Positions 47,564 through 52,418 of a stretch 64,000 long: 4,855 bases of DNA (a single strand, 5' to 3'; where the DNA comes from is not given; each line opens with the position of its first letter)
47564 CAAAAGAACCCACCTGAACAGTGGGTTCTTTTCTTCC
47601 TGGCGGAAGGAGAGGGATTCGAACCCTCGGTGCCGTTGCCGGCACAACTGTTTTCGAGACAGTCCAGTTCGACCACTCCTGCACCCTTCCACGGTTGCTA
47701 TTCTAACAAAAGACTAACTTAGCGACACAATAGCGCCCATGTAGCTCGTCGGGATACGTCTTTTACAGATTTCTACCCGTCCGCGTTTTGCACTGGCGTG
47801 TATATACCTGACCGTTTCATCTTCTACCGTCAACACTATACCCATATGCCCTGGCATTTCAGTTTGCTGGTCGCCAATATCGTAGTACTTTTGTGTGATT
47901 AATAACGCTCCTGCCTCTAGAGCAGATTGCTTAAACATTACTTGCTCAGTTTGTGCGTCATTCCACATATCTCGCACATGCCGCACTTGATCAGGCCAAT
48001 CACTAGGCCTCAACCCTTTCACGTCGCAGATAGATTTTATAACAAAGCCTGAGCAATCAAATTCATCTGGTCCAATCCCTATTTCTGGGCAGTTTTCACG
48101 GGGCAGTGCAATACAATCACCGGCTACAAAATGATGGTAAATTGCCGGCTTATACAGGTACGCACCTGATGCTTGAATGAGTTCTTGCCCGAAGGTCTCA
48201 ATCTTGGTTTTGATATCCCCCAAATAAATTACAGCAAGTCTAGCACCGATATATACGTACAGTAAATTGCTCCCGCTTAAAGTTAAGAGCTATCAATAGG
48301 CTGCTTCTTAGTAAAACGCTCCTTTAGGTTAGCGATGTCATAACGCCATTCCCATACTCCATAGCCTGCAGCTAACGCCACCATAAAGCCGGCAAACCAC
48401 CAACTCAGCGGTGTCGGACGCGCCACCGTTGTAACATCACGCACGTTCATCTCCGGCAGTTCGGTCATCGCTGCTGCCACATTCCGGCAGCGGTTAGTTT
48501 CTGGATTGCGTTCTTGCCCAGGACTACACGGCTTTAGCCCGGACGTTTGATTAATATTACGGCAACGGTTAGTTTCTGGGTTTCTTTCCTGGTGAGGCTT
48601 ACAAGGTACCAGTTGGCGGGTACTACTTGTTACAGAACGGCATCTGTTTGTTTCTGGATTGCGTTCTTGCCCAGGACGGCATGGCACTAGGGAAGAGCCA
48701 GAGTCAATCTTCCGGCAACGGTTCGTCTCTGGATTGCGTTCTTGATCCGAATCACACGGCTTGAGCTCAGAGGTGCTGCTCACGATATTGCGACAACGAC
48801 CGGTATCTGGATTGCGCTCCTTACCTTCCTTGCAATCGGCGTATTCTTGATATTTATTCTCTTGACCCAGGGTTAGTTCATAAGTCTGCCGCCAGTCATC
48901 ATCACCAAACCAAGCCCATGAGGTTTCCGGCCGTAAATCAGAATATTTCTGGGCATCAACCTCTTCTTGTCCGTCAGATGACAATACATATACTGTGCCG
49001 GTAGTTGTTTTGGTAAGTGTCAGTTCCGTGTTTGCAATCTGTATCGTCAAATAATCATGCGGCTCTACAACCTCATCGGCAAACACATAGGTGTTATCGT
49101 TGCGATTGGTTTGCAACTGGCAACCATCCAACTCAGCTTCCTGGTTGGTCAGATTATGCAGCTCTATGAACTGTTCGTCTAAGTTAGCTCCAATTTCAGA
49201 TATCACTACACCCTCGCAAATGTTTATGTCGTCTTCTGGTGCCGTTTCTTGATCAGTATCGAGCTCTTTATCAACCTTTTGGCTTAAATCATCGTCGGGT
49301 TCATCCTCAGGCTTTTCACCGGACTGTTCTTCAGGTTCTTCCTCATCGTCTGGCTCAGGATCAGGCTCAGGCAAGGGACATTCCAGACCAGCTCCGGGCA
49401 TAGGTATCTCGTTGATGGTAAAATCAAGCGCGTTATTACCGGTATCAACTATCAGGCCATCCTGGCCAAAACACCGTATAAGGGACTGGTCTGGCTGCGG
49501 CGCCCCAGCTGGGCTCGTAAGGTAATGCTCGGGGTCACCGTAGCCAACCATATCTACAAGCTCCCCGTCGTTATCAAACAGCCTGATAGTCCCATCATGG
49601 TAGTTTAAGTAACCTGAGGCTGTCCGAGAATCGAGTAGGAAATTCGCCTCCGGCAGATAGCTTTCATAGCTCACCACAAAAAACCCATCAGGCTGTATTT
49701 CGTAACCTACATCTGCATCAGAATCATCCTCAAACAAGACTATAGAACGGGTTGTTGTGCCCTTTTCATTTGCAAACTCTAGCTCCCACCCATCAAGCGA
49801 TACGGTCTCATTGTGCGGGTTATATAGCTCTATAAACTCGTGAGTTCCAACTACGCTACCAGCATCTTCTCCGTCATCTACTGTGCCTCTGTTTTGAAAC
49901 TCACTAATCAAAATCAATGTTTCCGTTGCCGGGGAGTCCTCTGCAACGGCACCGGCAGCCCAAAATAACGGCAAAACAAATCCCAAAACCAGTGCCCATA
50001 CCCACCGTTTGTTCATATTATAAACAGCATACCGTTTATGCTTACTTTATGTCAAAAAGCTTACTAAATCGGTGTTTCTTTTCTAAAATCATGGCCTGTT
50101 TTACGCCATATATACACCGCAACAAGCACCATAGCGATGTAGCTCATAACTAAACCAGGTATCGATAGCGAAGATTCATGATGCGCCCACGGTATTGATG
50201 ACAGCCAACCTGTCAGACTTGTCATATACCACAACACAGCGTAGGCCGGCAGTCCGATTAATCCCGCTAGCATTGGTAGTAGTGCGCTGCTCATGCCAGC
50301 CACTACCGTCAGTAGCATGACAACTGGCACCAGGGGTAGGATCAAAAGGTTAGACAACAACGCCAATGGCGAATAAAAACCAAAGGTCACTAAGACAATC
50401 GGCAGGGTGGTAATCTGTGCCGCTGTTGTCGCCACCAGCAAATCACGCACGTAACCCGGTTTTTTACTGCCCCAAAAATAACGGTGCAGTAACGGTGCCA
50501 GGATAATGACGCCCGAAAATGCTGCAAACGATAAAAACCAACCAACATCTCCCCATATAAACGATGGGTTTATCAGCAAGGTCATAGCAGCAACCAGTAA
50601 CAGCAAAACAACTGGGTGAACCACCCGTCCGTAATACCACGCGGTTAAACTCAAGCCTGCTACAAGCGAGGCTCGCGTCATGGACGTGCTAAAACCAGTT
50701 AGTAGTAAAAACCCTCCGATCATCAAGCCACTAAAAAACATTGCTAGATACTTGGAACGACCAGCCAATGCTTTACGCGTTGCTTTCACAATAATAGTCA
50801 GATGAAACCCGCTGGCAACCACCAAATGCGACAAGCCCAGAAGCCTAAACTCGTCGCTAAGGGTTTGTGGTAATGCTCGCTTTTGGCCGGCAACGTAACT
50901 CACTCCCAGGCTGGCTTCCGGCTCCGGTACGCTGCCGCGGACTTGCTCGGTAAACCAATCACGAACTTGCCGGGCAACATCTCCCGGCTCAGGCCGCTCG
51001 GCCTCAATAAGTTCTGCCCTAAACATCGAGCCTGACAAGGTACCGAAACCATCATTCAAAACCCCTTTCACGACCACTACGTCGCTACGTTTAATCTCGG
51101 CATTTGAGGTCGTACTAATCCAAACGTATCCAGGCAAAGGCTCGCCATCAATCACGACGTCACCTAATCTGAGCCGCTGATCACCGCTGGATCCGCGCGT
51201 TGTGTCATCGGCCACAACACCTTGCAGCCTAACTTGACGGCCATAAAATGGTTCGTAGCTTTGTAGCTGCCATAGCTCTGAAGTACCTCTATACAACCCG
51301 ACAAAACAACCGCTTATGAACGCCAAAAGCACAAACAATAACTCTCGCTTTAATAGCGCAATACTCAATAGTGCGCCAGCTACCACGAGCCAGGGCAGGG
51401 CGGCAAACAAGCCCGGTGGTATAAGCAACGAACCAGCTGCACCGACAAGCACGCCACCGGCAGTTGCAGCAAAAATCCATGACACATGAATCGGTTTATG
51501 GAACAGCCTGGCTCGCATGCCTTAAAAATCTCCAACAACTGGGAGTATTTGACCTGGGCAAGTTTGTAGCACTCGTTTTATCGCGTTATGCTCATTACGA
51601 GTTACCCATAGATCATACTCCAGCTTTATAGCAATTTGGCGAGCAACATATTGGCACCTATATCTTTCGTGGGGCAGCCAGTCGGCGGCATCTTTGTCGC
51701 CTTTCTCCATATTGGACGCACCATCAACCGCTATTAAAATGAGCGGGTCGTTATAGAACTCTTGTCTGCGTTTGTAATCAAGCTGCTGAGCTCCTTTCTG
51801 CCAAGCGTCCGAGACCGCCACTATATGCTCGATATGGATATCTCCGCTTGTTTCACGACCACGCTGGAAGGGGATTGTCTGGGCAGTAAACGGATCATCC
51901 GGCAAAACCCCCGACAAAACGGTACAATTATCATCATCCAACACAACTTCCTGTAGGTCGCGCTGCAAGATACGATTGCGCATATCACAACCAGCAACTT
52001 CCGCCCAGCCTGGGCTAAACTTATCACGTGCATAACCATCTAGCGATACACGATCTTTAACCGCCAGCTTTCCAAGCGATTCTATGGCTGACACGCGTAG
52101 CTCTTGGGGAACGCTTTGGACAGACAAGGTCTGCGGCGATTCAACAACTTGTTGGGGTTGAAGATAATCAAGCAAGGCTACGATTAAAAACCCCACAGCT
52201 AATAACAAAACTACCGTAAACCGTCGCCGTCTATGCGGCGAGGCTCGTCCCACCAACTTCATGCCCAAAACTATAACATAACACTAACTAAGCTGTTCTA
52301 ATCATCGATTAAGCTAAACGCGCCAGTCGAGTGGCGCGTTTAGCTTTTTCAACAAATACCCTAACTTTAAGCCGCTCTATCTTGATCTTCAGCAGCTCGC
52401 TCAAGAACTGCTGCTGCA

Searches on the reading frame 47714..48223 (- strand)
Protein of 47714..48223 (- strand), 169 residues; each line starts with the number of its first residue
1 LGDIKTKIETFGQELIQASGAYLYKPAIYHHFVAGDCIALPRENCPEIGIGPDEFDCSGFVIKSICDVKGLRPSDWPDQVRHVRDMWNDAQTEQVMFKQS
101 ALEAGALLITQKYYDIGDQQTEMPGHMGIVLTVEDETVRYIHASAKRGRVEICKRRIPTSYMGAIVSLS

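Call 38: search_protein_families(library=pfam, proteins=[window:47714-48223:-], max_evalue=0.001)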
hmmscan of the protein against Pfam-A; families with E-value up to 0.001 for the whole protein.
window:47714-48223:- (169 aa): 1 family
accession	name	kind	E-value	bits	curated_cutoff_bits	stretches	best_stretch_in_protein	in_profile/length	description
PF00877.26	NLPC_P60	-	1e-06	29.1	23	1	49-152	8-88/105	NlpC/P60 family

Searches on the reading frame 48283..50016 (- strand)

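Call 38: search_protein_families(library=pfam, proteins=[window:48283-50016:-], max_evalue=0.001)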
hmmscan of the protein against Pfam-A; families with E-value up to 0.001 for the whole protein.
window:48283-50016:- (577 aa): 2 families
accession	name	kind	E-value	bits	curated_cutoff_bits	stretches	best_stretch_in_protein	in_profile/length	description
PF00932.25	LTD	-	1.1e-23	84.1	34.3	2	34-160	7-108/109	Lamin Tail Domain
PF25314.1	TNFR_nem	-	0.00074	19.9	27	0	446-462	18-34/34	TNF receptor-like domain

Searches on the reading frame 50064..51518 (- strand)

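Call 38: search_protein_families(library=pfam, proteins=[window:50064-51518:-], max_evalue=0.001)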
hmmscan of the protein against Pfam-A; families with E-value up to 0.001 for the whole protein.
window:50064-51518:- (484 aa): 2 families
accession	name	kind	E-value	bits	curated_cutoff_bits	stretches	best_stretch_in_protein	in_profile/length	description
PF03772.21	Competence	-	4.2e-38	131.7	23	1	209-472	2-269/270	Competence protein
PF13567.11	DUF4131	-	3.8e-05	23.9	31.6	1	38-154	6-130/165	Domain of unknown function (DUF4131)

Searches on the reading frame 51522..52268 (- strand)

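Call 38: search_protein_families(library=pfam, proteins=[window:51522-52268:-], max_evalue=0.001)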
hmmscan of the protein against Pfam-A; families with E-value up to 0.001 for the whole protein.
window:51522-52268:- (248 aa): 1 family
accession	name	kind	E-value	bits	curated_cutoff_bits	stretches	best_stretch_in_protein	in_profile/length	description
PF07510.16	GmrSD_C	-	1.9e-15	57.4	23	1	96-231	2-136/138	GmrSD restriction endonucleases, C-terminal domain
